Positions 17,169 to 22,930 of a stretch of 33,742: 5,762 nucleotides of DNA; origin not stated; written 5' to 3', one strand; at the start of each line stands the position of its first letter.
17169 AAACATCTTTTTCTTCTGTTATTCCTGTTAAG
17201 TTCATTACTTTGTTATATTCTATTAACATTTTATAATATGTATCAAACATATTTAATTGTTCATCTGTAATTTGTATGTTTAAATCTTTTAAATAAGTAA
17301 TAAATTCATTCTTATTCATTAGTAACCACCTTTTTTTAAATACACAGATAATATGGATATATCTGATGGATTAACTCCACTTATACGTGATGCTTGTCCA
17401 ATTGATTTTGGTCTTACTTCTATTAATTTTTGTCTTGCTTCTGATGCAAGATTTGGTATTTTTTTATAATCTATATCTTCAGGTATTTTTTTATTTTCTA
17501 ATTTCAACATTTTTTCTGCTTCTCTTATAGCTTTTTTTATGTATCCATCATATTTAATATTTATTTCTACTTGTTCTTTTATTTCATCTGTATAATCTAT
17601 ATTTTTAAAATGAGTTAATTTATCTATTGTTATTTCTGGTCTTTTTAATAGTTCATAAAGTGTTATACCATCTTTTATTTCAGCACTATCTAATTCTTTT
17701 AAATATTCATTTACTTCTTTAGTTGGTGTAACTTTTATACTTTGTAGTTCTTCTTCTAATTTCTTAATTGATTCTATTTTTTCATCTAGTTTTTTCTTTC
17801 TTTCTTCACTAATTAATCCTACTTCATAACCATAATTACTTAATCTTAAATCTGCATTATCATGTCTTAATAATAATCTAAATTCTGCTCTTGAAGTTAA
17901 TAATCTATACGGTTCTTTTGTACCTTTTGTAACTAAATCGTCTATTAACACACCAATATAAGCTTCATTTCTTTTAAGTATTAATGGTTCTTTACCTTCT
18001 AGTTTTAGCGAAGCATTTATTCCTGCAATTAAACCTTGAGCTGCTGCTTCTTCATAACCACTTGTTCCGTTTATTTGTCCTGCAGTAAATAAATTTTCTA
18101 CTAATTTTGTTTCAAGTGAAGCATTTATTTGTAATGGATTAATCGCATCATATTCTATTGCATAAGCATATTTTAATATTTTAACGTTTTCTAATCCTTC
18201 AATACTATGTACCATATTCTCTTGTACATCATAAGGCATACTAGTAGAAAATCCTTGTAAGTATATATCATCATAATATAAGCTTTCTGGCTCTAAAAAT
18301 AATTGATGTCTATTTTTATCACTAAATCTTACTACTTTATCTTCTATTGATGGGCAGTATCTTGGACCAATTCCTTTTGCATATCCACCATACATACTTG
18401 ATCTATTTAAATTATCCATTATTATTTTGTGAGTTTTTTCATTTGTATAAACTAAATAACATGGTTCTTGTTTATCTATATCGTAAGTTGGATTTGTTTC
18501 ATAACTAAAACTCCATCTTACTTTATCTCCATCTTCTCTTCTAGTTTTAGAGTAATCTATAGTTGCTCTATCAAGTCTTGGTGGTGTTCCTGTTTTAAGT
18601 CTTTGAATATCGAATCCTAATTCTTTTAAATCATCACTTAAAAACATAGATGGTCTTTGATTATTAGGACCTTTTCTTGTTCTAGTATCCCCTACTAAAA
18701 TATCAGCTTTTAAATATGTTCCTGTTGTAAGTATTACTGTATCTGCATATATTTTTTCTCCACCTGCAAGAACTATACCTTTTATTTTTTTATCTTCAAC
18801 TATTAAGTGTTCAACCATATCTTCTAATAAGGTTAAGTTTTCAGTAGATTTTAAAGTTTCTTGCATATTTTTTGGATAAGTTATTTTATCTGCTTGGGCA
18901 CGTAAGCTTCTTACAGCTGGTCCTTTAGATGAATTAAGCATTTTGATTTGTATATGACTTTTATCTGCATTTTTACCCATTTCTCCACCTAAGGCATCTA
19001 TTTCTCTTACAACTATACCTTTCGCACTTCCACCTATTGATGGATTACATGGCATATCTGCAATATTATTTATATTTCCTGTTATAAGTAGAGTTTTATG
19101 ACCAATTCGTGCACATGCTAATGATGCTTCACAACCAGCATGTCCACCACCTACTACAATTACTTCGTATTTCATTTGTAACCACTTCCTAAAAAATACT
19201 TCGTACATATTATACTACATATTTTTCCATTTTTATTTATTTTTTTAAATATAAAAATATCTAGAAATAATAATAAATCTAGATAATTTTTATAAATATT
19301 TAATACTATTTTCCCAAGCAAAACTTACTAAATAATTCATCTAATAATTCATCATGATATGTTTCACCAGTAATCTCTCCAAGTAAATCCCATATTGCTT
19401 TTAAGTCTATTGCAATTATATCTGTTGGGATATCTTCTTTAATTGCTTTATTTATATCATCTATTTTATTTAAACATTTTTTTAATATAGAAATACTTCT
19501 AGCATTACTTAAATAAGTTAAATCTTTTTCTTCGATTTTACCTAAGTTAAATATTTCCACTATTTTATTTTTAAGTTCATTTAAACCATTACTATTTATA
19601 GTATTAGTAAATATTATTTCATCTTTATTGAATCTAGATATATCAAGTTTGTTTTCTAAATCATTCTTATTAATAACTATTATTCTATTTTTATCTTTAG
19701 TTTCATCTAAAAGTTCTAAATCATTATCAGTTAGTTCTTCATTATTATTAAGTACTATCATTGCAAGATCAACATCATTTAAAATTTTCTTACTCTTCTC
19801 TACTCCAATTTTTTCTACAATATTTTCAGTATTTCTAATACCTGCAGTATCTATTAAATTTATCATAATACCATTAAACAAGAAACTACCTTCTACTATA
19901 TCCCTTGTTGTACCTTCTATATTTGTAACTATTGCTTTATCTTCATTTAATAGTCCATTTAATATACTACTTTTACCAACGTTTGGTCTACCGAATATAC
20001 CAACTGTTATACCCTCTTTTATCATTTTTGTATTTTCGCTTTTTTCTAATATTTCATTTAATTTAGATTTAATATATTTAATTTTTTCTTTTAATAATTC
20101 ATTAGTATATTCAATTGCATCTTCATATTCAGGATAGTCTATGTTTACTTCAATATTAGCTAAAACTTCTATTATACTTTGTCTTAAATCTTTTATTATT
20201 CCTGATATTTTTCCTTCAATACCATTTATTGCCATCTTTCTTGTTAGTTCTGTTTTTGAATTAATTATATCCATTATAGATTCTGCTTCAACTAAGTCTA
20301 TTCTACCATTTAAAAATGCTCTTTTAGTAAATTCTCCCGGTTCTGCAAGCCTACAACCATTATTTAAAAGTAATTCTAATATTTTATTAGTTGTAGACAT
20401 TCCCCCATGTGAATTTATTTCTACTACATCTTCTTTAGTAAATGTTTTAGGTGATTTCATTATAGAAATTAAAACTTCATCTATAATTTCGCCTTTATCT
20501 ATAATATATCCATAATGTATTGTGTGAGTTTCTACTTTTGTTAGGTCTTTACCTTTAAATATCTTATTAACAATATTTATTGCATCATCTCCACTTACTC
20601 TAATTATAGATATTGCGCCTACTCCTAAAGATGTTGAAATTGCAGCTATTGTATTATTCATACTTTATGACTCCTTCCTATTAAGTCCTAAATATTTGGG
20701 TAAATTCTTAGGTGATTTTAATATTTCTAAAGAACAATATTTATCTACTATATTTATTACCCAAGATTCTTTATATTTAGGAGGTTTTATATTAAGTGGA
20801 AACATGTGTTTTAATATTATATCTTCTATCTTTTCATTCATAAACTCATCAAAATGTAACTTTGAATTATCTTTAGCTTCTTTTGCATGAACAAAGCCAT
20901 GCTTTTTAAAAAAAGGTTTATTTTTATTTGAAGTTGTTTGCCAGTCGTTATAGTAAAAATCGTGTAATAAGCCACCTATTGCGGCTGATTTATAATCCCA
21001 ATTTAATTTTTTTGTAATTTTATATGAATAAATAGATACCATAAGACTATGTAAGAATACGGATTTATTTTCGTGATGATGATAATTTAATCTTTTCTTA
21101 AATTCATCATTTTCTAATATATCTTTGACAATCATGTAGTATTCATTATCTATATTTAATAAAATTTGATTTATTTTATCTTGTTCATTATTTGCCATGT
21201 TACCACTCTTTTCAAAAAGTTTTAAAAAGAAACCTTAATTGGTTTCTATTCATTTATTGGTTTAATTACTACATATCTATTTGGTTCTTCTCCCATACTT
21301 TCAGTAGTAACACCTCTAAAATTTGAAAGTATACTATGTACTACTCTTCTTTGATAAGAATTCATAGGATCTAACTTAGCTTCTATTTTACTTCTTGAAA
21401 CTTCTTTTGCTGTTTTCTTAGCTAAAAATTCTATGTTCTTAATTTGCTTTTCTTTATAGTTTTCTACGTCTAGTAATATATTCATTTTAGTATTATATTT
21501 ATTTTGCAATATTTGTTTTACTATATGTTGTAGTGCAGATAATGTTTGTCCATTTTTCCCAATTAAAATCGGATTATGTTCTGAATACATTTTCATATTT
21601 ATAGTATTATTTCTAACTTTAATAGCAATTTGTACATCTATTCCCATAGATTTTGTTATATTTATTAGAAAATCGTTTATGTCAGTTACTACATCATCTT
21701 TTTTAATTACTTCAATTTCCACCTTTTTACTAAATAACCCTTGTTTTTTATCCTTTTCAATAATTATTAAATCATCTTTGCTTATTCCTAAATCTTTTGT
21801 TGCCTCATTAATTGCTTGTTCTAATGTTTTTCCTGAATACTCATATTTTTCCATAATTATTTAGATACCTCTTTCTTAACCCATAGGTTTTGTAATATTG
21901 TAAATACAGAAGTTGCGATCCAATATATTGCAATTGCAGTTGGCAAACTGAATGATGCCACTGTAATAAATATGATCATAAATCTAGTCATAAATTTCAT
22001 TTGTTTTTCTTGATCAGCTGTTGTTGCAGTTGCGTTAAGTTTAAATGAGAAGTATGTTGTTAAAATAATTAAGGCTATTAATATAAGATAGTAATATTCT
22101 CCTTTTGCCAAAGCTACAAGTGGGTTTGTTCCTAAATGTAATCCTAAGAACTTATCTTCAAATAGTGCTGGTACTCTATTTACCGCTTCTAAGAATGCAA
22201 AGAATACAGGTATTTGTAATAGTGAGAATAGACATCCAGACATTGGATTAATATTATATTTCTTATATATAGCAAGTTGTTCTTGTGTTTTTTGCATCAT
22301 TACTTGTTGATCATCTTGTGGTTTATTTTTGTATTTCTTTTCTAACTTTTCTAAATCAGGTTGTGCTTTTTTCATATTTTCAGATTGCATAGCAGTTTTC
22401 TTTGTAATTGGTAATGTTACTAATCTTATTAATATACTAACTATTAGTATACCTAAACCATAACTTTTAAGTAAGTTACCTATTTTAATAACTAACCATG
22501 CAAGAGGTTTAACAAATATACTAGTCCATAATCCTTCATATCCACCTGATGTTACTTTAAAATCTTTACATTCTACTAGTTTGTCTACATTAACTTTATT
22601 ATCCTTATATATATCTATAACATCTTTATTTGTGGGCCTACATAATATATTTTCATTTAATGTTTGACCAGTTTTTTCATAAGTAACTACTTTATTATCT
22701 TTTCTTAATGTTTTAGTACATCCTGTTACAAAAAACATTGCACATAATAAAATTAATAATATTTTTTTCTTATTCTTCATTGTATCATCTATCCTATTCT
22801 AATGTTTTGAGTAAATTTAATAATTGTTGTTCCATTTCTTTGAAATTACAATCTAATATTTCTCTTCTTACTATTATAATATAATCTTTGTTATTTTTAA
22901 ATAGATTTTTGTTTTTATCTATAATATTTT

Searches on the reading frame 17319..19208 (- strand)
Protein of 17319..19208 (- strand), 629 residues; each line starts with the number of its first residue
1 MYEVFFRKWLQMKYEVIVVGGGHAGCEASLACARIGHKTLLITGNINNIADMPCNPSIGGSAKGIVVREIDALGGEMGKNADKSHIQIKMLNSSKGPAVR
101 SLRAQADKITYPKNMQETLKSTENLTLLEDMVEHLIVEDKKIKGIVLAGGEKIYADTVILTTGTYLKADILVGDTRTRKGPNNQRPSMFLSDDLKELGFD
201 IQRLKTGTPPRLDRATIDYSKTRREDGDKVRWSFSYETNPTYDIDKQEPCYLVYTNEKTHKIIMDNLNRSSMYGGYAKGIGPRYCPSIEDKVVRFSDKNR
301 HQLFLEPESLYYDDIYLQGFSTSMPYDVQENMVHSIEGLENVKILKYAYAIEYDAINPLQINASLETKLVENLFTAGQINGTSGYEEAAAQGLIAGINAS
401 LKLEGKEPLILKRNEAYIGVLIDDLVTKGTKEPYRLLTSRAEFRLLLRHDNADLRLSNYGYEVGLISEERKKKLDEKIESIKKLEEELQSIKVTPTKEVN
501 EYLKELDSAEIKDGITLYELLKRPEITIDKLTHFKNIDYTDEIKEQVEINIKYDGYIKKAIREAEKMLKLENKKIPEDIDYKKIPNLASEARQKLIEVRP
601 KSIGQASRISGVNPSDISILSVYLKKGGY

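Call 8: search_protein_families(library=pfam, proteins=[window:17319-19208:-])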
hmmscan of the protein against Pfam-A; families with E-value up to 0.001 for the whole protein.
window:17319-19208:- (629 aa): 6 families
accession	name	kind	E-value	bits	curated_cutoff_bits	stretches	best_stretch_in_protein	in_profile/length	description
PF01134.28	GIDA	-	1.4e-165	551.5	22.1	1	15-407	1-391/391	Glucose inhibited division protein A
PF13932.14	SAM_GIDA_C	-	4.5e-26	90.9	27.1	1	565-620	1-56/57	tRNA modifying enzyme MnmG/GidA C-terminal helical bundle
PF21680.2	GIDA_C_1st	-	4.4e-23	82.3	24.7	1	468-559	1-94/96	tRNA modifying enzyme MnmG/GidA C-terminal helical domain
PF12831.13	FAD_oxidored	-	7e-06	26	27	1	15-163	1-145/416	FAD dependent oxidoreductase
PF00890.30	FAD_binding_2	-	1.3e-05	25.1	20.4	0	16-44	2-30/414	FAD binding domain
PF07992.20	Pyr_redox_2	-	2.3e-05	24.4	26.1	1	14-163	1-108/291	Pyridine nucleotide-disulphide oxidoreductase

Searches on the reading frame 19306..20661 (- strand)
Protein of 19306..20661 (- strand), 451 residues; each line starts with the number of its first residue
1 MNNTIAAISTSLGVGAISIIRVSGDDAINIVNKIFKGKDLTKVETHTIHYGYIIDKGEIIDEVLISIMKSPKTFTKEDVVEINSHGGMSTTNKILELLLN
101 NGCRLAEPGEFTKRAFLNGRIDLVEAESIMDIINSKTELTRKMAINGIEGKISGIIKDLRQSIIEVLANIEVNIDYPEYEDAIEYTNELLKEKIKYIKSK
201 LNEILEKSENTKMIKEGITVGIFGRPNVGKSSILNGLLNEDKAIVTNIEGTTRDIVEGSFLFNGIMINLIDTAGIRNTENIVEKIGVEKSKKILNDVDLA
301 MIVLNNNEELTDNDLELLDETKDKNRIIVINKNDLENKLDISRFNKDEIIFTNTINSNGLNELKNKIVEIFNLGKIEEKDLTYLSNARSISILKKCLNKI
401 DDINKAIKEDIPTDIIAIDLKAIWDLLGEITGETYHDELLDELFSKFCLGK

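Call 8: search_protein_families(library=pfam, proteins=[window:19306-20661:-])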
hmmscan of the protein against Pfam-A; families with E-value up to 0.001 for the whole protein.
window:19306-20661:- (451 aa): 4 families
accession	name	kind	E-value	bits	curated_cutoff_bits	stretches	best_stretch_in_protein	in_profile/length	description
PF12631.12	MnmE_helical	-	3.8e-55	187.7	40.1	1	123-448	1-211/211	MnmE helical domain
PF10396.14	TrmE_N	-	1.1e-43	148.6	29.8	1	4-120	1-117/117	GTP-binding protein TrmE N-terminus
PF01926.29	MMR_HSR1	-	1e-24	87.2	21.9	1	219-332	1-113/113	50S ribosome-binding GTPase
PF02421.24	FeoB_N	-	1.2e-07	31.8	27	1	219-342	2-128/156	Ferrous iron transport protein B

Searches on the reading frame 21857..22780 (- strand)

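Call 8: search_protein_families(library=pfam, proteins=[window:21857-22780:-])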
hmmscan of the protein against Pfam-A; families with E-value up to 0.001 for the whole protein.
window:21857-22780:- (307 aa): 1 family
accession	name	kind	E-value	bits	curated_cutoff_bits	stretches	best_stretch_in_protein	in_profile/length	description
PF02096.25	60KD_IMP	-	2.9e-38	131.9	35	1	107-303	1-163/163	60Kd inner membrane protein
